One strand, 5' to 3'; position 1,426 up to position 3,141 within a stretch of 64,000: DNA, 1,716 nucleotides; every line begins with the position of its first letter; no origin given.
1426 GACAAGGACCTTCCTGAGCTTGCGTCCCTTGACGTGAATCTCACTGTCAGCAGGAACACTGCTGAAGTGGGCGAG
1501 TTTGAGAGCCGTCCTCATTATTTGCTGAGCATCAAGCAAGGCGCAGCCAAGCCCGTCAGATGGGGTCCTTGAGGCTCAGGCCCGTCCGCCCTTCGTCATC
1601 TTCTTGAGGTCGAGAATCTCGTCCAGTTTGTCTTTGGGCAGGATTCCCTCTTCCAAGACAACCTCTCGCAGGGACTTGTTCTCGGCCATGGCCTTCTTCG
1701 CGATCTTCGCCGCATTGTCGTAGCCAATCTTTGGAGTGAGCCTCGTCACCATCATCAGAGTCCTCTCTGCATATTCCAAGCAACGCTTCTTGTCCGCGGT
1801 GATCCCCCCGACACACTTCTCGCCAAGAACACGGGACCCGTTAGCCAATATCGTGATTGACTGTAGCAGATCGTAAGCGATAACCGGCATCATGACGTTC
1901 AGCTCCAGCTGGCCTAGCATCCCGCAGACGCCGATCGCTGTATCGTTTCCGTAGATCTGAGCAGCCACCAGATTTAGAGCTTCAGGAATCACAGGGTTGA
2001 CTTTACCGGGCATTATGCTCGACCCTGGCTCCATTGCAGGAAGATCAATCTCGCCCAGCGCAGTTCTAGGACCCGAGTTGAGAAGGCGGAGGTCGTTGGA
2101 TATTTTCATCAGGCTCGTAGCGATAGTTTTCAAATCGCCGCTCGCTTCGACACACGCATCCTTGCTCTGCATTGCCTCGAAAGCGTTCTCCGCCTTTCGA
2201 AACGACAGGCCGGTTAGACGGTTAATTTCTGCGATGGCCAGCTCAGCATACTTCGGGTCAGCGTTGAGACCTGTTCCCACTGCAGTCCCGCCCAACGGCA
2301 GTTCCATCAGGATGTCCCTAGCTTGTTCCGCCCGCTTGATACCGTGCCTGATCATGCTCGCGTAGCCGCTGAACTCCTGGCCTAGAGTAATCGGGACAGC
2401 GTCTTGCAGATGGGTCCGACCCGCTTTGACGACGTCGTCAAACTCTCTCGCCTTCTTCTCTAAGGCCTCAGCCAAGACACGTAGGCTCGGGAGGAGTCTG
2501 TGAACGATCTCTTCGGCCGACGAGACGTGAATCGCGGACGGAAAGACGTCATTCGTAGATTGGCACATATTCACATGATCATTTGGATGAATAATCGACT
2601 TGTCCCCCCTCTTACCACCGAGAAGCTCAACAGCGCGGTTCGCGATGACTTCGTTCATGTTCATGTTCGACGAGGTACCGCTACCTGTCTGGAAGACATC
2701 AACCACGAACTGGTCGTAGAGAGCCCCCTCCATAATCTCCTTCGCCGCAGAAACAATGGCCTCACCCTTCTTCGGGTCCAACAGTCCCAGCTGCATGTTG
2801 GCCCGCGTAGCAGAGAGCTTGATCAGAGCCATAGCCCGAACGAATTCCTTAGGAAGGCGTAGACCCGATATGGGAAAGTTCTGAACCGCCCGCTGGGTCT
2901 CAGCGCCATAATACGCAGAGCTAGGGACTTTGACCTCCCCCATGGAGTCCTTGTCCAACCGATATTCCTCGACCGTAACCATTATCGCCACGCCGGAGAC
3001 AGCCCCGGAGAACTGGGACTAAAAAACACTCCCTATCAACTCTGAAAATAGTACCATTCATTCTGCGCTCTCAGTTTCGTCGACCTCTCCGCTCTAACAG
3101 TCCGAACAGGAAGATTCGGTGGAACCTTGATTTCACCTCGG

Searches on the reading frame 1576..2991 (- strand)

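Call 16: search_protein_families(library=pfam, proteins=[window:1576-2991:-])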
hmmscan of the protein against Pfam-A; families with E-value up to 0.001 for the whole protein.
window:1576-2991:- (471 aa): 2 families
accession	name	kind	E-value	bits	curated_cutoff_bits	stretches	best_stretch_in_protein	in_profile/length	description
PF00206.25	Lyase_1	-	3.7e-102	342.3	27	1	18-348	1-312/312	Lyase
PF10415.14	FumaraseC_C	-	4.8e-23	81.8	32.5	1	414-467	1-54/54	Fumarase C C-terminus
